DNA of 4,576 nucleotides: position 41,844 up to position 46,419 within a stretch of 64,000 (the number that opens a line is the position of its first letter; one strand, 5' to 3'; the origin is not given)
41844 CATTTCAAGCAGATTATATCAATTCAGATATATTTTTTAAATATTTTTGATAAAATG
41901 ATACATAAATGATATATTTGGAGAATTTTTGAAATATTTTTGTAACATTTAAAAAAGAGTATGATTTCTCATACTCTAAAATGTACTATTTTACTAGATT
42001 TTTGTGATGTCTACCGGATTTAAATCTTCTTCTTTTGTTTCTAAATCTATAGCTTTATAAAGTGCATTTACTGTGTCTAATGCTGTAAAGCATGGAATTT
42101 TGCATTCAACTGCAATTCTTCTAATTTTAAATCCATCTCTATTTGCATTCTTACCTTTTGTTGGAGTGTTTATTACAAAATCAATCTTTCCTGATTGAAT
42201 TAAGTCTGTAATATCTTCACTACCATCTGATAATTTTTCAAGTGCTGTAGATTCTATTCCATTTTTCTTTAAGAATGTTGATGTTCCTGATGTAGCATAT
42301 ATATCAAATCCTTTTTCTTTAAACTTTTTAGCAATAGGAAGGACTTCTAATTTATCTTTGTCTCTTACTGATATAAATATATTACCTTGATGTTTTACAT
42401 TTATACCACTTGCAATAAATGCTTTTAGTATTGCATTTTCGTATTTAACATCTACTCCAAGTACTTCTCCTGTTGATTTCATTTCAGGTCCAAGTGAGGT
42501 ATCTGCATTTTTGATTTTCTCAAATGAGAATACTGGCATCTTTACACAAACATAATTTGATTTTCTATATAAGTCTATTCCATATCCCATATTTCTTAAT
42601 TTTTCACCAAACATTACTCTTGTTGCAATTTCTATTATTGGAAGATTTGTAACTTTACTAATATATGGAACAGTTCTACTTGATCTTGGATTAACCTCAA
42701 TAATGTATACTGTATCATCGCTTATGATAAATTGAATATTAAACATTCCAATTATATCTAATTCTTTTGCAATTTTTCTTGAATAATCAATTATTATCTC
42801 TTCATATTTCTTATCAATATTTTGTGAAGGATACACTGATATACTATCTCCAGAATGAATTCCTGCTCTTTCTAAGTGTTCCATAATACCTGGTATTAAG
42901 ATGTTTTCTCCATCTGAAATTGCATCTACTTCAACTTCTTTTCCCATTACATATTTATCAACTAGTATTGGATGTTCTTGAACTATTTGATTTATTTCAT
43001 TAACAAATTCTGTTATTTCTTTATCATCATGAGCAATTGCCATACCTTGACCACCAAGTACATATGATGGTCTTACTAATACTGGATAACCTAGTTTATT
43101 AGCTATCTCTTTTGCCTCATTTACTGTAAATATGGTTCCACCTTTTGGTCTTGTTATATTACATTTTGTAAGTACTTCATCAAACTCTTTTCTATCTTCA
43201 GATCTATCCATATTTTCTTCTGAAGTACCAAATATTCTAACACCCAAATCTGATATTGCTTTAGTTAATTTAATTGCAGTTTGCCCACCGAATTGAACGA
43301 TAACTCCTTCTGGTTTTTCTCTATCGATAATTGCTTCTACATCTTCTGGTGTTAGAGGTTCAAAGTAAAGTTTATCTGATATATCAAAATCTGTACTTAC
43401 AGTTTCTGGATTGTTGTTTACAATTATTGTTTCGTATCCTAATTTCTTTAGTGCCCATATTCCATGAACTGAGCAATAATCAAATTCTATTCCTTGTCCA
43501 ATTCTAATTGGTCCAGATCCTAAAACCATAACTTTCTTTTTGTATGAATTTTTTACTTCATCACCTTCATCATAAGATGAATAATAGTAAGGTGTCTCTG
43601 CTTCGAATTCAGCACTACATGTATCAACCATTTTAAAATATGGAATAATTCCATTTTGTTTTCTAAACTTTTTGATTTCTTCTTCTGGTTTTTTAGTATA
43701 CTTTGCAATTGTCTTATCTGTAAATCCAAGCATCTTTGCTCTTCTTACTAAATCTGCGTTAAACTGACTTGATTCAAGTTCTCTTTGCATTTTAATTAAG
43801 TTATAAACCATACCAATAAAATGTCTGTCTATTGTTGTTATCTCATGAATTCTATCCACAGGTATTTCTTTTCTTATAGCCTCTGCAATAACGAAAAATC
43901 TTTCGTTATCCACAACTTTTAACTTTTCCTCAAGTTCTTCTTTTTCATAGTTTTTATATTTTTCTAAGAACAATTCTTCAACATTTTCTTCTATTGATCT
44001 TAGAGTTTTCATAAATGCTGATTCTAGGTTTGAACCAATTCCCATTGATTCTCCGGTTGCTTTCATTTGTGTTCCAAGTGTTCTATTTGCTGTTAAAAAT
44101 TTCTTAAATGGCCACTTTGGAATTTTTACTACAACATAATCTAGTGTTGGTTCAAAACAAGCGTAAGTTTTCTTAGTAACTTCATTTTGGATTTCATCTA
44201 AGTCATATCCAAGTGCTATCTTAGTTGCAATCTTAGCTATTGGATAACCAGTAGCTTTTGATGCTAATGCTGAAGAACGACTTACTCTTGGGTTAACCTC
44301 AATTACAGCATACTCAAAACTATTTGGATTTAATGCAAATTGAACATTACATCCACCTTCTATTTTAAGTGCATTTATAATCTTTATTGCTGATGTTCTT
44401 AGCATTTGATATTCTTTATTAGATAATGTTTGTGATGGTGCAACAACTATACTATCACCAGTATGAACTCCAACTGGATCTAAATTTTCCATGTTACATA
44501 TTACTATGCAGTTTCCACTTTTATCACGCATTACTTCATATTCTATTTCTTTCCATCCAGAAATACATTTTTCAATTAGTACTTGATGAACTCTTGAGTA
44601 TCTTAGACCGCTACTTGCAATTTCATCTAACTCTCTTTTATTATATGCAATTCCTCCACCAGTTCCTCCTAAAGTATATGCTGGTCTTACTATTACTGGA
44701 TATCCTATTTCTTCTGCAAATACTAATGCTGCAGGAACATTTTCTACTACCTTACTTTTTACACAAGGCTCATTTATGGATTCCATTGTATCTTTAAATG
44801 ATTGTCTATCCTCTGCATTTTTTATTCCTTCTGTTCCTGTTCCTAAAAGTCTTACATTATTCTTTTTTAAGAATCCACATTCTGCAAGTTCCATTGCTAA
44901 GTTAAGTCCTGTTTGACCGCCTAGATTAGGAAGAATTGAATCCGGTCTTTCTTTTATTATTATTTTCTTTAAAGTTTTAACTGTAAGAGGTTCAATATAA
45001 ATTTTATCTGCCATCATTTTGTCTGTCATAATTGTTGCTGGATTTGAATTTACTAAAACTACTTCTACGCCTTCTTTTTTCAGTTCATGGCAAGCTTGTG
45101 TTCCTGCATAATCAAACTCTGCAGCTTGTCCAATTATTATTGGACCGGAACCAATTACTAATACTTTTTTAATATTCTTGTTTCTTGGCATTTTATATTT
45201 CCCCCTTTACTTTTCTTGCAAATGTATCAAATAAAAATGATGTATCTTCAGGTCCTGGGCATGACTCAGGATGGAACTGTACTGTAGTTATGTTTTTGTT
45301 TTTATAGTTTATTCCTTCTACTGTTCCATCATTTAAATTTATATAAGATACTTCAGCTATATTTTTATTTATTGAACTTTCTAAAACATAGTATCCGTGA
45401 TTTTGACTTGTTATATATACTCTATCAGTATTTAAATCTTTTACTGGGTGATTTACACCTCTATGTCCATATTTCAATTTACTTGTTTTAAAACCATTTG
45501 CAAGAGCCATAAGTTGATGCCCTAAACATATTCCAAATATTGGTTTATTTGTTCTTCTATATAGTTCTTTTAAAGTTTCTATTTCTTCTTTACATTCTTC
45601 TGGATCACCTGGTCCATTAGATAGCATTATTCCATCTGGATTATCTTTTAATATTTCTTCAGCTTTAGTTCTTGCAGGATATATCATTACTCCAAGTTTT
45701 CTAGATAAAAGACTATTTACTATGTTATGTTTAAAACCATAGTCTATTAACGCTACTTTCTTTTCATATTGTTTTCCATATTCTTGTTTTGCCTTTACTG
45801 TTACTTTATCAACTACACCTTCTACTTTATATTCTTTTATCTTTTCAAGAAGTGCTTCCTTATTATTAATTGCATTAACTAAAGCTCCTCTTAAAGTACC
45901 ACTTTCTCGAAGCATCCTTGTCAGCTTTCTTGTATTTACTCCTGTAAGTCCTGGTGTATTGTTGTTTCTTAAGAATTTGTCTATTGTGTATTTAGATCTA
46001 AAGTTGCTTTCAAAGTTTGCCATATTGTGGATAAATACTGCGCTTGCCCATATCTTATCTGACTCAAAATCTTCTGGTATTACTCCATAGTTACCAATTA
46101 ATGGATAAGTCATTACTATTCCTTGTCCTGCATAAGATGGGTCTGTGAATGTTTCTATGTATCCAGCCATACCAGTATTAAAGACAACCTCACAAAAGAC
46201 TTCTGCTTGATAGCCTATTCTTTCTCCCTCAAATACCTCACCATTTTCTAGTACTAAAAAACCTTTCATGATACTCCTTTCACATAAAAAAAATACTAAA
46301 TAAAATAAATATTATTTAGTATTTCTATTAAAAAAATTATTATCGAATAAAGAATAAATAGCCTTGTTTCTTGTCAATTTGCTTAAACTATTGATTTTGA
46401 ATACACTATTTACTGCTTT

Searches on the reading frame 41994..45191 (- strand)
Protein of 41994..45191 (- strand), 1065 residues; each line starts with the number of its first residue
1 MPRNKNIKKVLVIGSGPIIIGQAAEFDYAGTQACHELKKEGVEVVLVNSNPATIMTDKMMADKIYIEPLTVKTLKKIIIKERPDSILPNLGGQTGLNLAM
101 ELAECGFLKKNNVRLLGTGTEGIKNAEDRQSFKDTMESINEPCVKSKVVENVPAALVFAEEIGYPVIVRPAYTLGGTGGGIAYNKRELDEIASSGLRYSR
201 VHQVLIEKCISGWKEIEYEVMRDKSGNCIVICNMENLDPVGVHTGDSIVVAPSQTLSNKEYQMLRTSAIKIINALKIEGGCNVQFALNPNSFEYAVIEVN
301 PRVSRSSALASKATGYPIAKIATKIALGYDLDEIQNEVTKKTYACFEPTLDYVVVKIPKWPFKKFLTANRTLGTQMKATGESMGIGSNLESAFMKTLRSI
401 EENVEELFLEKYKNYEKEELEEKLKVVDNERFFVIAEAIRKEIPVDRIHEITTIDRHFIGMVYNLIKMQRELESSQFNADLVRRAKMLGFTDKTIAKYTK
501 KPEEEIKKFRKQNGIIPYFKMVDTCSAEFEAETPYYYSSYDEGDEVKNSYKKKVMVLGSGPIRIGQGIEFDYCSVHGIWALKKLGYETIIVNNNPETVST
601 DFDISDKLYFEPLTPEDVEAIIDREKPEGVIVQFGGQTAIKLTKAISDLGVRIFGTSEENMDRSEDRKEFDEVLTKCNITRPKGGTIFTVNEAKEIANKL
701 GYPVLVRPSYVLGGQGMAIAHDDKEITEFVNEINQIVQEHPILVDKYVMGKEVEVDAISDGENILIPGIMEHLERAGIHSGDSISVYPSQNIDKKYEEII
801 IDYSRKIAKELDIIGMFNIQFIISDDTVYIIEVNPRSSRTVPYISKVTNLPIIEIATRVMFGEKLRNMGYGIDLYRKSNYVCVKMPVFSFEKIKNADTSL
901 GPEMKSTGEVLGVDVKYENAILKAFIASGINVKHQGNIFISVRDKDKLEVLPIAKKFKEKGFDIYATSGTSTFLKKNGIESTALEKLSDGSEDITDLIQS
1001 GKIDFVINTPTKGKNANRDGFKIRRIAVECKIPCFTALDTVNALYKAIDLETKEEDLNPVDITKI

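Call 67: search_protein_families(library=pfam, proteins=[window:41994-45191:-], max_evalue=0.001)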
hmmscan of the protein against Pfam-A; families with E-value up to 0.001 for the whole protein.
window:41994-45191:- (1065 aa): 10 families
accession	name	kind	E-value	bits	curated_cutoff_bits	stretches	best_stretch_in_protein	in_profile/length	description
PF02786.22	CPSase_L_D2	-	3.1e-122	406.3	19.8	2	128-333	1-210/211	Carbamoyl-phosphate synthase L chain, ATP binding domain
PF25596.1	CPSase_L_D1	-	1.7e-96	318.6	27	2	551-662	2-117/118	Carbamoyl phosphate synthase preATP-grasp domain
PF02142.27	MGS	-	2.4e-24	85.7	24.1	1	949-1036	1-94/94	MGS-like domain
PF02787.25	CPSase_L_D3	-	2.4e-21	75.9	26.6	1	422-498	1-79/80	Carbamoyl-phosphate synthetase large chain, oligomerisation domain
PF07478.18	Dala_Dala_lig_C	-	1.9e-20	73.7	24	2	693-835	28-174/204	D-ala D-ala ligase C-terminus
PF02222.28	ATP-grasp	-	2.5e-17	63.6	27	2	675-837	4-163/179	ATP-grasp domain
PF02655.19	ATP-grasp_3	-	1.9e-16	61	23.2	1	694-836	24-156/160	ATP-grasp domain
PF15632.11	ATPgrasp_Ter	-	5.1e-13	49.4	29.1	1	740-856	3-104/131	ATP-grasp in the biosynthetic pathway with Ter operon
PF01071.24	GARS_A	-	2.1e-11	44.5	27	1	672-836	8-188/194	Phosphoribosylglycinamide synthetase, ATP-grasp (A) domain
PF13535.11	ATP-grasp_4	-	9.4e-10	38.8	27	1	702-837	3-152/160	ATP-grasp domain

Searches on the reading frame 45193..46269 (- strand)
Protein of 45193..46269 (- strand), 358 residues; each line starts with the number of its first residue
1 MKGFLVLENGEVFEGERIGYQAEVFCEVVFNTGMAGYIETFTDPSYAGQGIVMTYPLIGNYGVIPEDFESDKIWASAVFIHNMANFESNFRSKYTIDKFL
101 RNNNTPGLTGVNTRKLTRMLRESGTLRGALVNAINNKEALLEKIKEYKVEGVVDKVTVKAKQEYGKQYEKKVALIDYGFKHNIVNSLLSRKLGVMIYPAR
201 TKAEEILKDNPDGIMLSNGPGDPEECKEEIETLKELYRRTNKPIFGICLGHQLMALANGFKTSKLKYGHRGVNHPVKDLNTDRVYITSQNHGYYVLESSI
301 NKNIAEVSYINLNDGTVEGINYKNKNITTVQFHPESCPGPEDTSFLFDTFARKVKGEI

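Call 67: search_protein_families(library=pfam, proteins=[window:45193-46269:-], max_evalue=0.001)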
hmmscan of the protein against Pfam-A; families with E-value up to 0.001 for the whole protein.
window:45193-46269:- (358 aa): 3 families
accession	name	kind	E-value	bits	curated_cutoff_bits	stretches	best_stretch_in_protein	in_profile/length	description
PF00117.34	GATase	-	5.6e-52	176.6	22.8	1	174-351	2-188/190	Glutamine amidotransferase class-I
PF00988.28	CPSase_sm_chain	-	3.9e-46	156.4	27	1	5-129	1-125/126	Carbamoyl-phosphate synthase small chain, CPSase domain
PF07722.19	Peptidase_C26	-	5.3e-08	33.3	20.5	0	237-261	101-125/219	Peptidase C26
